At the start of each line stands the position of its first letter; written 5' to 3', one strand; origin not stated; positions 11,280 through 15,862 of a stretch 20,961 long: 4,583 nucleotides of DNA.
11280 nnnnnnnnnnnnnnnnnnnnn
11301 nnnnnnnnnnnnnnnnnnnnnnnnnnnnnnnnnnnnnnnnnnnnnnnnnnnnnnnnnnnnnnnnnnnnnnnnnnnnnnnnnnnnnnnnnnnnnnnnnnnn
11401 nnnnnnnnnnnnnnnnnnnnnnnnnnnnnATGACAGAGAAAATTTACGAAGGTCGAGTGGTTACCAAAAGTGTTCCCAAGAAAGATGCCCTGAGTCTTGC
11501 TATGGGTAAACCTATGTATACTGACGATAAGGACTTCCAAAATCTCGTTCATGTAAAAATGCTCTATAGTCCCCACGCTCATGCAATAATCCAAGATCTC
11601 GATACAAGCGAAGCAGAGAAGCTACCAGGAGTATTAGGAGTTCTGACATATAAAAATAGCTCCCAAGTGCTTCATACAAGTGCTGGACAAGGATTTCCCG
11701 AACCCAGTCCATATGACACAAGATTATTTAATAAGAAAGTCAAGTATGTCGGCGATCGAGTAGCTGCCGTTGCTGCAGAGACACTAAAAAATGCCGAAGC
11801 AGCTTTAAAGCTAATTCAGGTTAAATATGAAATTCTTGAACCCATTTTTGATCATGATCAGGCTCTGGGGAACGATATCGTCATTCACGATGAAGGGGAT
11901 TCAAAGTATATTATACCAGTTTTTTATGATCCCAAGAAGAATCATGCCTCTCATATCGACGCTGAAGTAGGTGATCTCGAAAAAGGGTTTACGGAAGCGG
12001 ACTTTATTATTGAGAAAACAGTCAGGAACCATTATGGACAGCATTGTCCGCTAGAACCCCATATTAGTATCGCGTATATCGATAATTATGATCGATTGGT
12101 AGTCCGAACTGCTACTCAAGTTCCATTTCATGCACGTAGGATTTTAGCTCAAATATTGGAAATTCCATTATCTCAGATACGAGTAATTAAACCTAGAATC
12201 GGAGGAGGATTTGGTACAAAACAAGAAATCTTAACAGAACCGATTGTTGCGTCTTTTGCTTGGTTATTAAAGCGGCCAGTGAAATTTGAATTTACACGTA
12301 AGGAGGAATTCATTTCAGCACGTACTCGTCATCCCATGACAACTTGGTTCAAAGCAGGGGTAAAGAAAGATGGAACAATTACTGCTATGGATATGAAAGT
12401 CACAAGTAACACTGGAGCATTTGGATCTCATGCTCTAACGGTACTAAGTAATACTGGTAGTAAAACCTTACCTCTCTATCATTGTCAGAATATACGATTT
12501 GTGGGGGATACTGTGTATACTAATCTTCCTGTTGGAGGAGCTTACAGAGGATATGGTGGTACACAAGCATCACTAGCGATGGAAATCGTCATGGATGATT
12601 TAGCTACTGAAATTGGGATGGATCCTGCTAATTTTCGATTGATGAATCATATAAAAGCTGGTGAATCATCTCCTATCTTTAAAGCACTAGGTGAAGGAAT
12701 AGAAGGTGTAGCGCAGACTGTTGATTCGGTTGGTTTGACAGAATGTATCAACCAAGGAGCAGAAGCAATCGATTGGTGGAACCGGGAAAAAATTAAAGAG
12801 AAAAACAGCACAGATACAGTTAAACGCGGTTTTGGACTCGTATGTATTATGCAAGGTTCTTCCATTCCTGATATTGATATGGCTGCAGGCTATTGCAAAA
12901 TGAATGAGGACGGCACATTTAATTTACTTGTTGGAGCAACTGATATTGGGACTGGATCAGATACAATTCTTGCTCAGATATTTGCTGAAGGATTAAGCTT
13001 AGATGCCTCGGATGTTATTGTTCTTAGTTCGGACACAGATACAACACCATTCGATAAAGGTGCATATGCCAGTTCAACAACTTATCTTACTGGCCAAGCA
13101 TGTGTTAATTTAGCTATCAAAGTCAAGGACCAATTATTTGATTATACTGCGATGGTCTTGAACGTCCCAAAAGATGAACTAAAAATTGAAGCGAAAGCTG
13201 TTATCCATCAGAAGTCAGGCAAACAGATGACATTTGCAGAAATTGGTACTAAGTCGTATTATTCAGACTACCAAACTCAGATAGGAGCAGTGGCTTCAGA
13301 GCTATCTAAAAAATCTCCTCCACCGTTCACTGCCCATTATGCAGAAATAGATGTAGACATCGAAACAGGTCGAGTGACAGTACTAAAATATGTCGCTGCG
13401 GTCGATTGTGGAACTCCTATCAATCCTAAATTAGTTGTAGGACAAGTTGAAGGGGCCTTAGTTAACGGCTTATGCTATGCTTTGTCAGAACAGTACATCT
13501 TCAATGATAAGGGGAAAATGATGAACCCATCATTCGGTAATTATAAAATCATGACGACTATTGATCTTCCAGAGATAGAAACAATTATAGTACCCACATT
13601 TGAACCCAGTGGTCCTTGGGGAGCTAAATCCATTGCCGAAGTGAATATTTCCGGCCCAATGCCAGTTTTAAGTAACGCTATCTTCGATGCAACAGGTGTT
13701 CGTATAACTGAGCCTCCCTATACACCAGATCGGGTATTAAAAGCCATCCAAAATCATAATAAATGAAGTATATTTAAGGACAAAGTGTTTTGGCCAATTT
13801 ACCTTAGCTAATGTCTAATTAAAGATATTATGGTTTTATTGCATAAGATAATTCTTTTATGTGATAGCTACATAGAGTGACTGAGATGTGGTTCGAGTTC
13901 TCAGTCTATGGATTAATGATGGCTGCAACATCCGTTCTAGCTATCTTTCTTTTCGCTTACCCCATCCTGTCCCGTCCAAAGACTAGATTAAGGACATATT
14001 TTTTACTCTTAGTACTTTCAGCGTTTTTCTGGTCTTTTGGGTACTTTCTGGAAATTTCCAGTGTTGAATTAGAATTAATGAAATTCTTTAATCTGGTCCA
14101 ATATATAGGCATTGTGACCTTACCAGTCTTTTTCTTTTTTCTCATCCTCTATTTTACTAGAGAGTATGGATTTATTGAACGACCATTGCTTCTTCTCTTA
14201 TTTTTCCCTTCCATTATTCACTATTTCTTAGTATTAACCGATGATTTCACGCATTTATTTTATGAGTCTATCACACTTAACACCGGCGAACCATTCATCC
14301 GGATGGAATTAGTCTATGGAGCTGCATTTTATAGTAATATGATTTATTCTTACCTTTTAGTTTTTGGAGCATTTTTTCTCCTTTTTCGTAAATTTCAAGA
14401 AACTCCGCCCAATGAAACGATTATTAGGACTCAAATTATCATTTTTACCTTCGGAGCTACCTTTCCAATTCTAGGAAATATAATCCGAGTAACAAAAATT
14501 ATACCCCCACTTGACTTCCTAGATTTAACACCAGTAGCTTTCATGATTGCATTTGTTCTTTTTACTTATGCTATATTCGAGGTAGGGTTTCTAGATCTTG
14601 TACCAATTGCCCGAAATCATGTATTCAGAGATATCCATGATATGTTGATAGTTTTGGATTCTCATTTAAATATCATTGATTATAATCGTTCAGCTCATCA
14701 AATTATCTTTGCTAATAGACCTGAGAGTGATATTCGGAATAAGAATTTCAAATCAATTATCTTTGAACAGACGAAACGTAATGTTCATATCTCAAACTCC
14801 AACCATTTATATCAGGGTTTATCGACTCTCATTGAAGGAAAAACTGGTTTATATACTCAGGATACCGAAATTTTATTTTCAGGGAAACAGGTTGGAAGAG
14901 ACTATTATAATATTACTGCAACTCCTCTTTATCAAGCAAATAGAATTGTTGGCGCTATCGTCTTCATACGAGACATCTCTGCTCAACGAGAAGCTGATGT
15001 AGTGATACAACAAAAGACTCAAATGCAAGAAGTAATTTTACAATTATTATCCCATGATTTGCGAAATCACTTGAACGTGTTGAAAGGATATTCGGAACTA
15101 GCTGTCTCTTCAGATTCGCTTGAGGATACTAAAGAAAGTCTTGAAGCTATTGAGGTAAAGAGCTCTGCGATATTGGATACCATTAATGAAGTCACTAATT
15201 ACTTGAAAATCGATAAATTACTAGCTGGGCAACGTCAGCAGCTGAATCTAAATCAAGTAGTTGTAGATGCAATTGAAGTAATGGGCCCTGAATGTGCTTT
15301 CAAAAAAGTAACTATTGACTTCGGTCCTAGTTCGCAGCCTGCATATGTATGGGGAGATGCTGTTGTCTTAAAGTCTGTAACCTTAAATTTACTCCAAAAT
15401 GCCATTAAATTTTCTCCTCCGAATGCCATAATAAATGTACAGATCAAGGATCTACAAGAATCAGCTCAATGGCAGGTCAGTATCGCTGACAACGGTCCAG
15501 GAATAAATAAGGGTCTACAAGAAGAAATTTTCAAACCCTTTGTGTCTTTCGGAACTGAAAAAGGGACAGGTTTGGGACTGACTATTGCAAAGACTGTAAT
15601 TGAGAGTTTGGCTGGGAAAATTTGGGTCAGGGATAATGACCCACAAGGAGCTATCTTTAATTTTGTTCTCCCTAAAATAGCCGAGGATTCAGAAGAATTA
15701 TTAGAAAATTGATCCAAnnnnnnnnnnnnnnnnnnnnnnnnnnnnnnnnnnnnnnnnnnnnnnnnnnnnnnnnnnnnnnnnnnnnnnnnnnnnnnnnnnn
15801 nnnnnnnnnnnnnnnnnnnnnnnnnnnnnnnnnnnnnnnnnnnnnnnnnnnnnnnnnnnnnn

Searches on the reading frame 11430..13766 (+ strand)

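Call 7: search_protein_families(library=pfam, proteins=[window:11430-13766:+], max_evalue=0.001)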
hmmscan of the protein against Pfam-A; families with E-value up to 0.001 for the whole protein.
window:11430-13766:+ (778 aa): 3 families
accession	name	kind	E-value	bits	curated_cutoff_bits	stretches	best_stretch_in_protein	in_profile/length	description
PF02738.23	MoCoBD_1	-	1.2e-79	267.3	27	1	169-406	6-243/244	Molybdopterin cofactor-binding domain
PF20256.3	MoCoBD_2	-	1.4e-71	241.7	27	1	443-714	2-283/283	Molybdopterin cofactor-binding domain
PF01315.27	Ald_Xan_dh_C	-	1.5e-26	93.3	31.3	1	26-136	2-109/110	Aldehyde oxidase and xanthine dehydrogenase, a/b hammerhead domain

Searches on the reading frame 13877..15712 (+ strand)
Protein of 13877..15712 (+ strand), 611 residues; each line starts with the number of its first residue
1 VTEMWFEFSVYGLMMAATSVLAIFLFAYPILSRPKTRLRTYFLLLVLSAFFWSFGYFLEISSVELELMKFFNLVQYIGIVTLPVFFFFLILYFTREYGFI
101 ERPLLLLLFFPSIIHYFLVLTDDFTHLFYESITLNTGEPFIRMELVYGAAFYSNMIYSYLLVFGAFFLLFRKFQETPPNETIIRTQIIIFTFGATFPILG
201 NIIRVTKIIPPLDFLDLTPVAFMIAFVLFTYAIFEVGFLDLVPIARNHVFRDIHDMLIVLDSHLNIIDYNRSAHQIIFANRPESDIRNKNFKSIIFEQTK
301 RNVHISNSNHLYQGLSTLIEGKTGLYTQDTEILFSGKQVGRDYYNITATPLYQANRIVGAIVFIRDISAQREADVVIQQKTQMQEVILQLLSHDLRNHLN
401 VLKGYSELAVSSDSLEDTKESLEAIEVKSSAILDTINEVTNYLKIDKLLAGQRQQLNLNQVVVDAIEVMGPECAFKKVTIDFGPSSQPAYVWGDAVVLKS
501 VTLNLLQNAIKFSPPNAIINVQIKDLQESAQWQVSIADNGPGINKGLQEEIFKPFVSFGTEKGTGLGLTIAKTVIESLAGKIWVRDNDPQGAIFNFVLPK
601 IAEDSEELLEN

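Call 7: search_protein_families(library=pfam, proteins=[window:13877-15712:+], max_evalue=0.001)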
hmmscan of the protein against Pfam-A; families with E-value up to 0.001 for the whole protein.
window:13877-15712:+ (611 aa): 4 families
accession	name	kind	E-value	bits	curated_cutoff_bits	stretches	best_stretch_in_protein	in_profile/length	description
PF16927.11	HisKA_7TM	-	8.5e-48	163.6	28.6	1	16-243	3-224/224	N-terminal 7TM region of histidine kinase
PF02518.31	HATPase_c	-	2.3e-22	80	26.4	1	493-600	1-109/111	Histidine kinase-, DNA gyrase B-, and HSP90-like ATPase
PF00512.31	HisKA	-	9.5e-07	29.2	26.9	1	388-446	6-64/66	His Kinase A (phospho-acceptor) domain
PF08448.16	PAS_4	-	2.9e-05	24.7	23.1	1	252-372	3-110/110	PAS fold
